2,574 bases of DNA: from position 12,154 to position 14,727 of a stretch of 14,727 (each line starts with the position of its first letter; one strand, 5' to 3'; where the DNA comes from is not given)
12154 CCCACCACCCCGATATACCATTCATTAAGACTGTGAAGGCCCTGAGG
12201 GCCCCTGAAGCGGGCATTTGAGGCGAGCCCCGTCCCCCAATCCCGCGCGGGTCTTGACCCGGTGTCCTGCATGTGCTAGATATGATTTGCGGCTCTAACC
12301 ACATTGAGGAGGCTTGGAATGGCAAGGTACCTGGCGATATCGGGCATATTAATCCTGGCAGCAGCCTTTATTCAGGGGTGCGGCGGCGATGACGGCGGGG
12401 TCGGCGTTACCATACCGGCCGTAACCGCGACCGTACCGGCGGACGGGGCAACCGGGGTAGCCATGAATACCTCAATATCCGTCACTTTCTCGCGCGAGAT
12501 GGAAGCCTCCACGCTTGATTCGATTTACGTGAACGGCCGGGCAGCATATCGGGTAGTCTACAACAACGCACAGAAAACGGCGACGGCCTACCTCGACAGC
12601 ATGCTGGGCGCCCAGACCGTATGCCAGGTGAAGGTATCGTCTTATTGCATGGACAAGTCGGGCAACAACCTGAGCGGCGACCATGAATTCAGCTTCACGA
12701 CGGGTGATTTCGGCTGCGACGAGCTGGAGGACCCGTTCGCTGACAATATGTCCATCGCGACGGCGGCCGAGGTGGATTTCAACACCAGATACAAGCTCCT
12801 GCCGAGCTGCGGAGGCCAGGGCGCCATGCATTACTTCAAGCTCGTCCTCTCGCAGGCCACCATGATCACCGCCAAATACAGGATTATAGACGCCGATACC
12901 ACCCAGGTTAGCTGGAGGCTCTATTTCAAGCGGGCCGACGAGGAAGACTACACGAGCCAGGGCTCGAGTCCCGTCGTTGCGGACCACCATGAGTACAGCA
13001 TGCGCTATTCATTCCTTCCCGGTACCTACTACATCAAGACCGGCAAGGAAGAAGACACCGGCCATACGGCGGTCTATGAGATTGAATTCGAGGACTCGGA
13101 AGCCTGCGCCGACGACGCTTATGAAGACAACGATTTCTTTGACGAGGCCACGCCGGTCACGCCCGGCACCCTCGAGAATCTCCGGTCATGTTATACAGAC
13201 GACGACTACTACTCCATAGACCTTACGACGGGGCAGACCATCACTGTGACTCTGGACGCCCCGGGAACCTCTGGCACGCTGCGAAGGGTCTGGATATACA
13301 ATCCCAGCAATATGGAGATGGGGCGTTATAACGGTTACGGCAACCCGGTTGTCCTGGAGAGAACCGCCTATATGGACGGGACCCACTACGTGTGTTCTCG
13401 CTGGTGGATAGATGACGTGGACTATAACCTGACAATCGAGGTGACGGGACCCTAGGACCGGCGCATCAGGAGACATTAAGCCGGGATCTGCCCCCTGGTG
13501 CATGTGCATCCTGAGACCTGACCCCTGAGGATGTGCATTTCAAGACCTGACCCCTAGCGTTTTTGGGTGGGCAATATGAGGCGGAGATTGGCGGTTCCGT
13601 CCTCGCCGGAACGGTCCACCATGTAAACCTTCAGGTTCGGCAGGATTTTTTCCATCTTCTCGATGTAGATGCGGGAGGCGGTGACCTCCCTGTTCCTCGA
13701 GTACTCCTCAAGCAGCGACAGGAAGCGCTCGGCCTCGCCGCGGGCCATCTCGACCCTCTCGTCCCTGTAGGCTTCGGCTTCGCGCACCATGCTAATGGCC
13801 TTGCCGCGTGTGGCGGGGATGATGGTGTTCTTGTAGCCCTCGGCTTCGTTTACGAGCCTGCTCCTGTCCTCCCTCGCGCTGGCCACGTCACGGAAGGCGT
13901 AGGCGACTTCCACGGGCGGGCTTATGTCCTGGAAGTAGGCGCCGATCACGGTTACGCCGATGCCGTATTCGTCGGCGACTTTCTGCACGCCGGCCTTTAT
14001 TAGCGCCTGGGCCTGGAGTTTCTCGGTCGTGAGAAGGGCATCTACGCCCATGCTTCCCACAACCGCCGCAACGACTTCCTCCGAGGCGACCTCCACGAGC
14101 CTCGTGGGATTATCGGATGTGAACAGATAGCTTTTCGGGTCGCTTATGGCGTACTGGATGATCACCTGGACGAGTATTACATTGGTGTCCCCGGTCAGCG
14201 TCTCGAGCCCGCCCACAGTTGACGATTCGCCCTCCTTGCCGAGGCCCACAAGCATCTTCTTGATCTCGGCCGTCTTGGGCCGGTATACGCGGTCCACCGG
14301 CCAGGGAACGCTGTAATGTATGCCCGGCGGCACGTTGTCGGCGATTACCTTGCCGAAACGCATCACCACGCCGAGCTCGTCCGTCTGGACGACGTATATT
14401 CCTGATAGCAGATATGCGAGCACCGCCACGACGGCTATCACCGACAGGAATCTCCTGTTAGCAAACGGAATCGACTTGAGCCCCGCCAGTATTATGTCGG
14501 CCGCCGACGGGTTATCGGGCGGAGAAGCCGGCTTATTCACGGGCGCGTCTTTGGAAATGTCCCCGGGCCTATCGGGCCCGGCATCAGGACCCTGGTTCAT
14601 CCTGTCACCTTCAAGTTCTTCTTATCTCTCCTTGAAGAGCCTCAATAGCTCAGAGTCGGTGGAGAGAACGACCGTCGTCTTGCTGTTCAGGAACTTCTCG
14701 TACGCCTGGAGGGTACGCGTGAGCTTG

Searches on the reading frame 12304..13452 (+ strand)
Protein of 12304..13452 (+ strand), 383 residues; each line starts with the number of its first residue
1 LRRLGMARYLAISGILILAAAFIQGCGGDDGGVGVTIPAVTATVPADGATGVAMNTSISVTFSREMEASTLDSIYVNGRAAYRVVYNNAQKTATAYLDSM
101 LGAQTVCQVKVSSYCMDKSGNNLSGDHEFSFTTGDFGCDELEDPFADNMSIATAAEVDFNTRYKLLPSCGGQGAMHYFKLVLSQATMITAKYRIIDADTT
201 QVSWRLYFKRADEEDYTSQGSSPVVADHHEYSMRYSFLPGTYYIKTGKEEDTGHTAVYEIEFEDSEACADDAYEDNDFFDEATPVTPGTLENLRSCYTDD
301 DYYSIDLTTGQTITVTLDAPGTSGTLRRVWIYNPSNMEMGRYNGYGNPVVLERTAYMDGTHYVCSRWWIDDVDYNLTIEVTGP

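Call 8: search_protein_families(library=pfam, proteins=[window:12304-13452:+], max_evalue=0.001)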
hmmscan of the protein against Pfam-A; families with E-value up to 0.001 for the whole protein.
window:12304-13452:+ (383 aa): 1 family
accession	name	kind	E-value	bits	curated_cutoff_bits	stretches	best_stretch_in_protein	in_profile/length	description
PF13205.12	Big_5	-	6.7e-19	69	23.6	1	36-133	3-105/105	Bacterial Ig-like domain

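Call 86: search_protein_families(library=ncbifam, proteins=[window:12304-13452:+], max_evalue=0.00001)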
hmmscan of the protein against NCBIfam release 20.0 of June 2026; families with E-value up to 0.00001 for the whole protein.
window:12304-13452:+ (383 aa): 0 families

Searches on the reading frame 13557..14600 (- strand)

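Call 8: search_protein_families(library=pfam, proteins=[window:13557-14600:-], max_evalue=0.001)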
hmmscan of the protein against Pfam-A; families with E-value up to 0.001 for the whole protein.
window:13557-14600:- (348 aa): 1 family
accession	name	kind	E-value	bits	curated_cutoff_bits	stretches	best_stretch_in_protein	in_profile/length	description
PF01145.31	Band_7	-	1.7e-18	67.7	23.6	1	70-255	2-174/176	SPFH domain / Band 7 family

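Call 86: search_protein_families(library=ncbifam, proteins=[window:13557-14600:-], max_evalue=0.00001)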
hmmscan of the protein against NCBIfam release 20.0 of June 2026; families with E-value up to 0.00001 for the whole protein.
window:13557-14600:- (348 aa): 3 families
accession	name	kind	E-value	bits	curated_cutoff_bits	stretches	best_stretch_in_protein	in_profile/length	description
TIGR01933.1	hflK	equivalog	6.1e-64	215.9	159.4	1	68-329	1-248/261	FtsH protease activity modulator HflK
NF008181.0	PRK10930.1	equivalog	1.4e-46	159.1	660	1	48-332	77-347/419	FtsH protease activity modulator HflK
TIGR01932.1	hflC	equivalog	8.2e-08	31.4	134.4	1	53-188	5-138/318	protease modulator HflC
